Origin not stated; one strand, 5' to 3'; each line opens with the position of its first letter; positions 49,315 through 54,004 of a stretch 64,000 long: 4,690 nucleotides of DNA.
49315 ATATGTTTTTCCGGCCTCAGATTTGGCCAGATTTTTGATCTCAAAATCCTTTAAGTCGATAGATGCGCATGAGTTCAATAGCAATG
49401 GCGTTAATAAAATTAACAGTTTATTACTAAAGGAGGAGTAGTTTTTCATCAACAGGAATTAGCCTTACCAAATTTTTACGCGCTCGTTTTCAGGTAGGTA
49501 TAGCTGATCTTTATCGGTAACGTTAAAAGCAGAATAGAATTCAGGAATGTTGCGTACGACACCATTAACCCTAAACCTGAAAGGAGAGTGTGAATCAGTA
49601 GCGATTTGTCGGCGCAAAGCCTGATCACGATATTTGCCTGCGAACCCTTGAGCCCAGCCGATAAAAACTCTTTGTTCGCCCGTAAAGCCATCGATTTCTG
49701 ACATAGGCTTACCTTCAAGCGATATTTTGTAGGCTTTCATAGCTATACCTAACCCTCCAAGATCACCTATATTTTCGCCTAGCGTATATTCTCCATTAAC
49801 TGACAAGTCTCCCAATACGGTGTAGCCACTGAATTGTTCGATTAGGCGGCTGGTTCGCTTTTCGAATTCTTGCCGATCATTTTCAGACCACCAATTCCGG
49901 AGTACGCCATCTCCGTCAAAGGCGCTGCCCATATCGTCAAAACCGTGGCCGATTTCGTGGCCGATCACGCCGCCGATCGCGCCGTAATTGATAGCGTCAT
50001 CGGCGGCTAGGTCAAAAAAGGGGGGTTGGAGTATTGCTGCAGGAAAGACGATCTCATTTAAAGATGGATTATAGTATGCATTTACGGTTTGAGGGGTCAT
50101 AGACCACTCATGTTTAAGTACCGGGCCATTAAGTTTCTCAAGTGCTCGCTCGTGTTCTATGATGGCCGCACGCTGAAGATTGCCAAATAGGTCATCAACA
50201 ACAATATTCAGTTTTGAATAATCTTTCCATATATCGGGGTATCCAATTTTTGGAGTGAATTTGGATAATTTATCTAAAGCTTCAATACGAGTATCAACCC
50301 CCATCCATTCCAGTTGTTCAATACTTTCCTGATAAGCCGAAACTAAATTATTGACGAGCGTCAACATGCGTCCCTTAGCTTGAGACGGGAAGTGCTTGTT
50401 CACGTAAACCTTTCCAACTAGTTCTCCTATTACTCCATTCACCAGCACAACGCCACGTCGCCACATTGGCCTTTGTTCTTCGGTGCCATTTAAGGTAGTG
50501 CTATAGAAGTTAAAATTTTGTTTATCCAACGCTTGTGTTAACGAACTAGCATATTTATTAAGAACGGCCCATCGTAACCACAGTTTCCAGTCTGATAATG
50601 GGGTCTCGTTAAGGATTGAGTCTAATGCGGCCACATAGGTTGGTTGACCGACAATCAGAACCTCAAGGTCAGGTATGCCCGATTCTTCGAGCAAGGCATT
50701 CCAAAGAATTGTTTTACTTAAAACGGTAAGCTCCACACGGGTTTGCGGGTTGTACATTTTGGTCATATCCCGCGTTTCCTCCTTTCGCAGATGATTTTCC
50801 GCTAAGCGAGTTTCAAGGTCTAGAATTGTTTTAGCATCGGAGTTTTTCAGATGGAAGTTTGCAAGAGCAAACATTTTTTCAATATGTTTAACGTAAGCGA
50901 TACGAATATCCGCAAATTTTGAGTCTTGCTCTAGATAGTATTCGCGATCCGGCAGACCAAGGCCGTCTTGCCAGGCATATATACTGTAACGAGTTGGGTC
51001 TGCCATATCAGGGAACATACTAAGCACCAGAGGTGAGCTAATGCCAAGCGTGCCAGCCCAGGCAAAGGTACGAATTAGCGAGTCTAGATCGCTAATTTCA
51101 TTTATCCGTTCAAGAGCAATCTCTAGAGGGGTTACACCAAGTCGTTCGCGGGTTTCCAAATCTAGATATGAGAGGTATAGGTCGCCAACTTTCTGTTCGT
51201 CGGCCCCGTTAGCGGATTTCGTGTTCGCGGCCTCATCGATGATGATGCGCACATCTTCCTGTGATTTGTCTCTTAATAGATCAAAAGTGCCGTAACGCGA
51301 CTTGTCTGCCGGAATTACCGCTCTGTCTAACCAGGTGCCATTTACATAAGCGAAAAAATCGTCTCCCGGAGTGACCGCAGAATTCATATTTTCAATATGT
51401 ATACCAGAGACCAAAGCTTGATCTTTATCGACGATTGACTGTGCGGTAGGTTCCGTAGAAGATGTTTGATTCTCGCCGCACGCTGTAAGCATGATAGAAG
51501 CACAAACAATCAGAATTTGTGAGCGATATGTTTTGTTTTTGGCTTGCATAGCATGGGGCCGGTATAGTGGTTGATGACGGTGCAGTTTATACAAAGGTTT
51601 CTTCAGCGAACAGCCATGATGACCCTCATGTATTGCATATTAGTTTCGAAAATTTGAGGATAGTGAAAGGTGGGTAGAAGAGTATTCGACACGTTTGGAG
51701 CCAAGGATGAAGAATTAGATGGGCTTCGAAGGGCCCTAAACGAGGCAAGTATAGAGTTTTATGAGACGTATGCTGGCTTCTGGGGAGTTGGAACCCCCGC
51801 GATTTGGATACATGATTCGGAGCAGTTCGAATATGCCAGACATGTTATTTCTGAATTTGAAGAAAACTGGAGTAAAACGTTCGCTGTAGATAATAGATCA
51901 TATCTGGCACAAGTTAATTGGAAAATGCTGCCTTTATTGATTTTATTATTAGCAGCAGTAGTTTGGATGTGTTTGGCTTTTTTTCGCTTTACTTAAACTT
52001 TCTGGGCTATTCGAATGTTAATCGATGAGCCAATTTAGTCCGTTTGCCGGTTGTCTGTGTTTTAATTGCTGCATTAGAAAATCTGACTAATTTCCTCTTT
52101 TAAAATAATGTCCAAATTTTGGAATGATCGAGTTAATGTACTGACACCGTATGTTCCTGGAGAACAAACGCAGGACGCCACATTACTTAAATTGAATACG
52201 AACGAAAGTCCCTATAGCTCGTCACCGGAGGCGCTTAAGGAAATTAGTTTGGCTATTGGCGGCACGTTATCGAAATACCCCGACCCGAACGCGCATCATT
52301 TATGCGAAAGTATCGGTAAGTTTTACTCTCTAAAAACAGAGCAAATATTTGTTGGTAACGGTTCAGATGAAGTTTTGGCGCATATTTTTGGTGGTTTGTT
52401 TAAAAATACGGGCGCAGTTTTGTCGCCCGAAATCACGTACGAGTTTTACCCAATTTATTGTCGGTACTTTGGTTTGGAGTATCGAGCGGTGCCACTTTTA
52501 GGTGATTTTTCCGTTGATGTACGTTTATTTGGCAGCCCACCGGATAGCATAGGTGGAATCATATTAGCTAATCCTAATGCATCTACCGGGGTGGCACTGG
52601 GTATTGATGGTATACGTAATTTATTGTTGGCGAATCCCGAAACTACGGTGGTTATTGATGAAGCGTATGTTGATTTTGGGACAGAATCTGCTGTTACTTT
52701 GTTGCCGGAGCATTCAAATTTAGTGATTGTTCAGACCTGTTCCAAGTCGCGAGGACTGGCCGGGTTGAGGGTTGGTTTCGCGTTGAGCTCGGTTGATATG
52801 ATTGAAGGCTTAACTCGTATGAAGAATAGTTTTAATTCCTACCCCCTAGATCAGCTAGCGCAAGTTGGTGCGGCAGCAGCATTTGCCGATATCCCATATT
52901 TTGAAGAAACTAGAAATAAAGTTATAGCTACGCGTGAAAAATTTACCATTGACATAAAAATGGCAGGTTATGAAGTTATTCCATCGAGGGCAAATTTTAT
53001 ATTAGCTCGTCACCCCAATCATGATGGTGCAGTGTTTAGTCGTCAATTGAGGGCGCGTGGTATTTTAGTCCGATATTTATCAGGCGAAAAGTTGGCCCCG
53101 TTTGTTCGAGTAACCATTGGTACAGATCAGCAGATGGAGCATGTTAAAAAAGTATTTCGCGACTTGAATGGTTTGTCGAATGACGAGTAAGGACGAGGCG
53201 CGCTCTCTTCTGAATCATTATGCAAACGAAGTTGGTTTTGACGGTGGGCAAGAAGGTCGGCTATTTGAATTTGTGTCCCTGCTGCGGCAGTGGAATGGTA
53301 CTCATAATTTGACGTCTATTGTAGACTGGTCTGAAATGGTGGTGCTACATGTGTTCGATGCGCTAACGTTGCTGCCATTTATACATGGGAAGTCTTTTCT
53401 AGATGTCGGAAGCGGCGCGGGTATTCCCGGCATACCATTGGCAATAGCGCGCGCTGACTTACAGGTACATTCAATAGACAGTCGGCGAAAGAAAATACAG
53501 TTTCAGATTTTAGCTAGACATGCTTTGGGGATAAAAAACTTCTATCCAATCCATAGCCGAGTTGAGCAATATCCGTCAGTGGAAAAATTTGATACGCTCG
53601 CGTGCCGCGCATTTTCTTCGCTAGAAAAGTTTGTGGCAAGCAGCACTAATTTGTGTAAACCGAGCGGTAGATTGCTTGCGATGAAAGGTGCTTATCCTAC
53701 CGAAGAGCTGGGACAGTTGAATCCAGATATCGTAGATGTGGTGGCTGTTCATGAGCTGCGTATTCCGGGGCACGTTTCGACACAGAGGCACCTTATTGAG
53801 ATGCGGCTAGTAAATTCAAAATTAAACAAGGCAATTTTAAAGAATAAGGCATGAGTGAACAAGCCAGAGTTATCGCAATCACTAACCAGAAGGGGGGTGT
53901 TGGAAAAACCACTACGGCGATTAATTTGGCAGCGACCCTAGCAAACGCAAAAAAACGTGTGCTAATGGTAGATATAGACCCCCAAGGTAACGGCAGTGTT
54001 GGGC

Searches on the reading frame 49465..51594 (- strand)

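Call 65: search_protein_families(library=pfam, proteins=[window:49465-51594:-])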
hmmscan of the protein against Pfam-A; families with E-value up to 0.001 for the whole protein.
window:49465-51594:- (709 aa): 2 families
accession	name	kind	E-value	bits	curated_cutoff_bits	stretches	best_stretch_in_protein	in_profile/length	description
PF05649.18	Peptidase_M13_N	-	1.7e-116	390.2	32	1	76-453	1-381/381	Peptidase family M13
PF01431.27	Peptidase_M13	-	5.8e-70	235.5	24.5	1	505-705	1-204/205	Peptidase family M13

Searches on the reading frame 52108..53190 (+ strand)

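Call 24: search_protein_families(library=pfam, proteins=[window:52108-53190:+])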
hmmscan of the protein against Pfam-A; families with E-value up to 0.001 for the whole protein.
window:52108-53190:+ (360 aa): 1 family
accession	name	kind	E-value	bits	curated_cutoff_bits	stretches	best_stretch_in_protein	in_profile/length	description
PF00155.27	Aminotran_1_2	-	1.7e-50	172.7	19.7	1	26-346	3-357/361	Aminotransferase class I and II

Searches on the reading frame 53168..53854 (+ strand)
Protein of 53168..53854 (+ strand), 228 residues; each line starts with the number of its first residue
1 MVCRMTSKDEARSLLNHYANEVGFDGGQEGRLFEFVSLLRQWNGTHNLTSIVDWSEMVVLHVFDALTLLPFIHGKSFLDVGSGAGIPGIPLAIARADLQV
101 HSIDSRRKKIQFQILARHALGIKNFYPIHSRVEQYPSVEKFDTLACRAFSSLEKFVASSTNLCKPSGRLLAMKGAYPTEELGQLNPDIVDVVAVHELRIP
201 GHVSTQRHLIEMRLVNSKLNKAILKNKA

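Call 65: search_protein_families(library=pfam, proteins=[window:53168-53854:+])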
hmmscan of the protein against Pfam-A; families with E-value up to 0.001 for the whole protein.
window:53168-53854:+ (228 aa): 2 families
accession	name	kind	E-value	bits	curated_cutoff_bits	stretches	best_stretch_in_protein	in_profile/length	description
PF02527.21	GidB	-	7.3e-46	156.3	27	1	32-209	5-183/184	rRNA small subunit methyltransferase G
PF13847.12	Methyltransf_31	-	4e-06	27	27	1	74-172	4-110/145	Methyltransferase domain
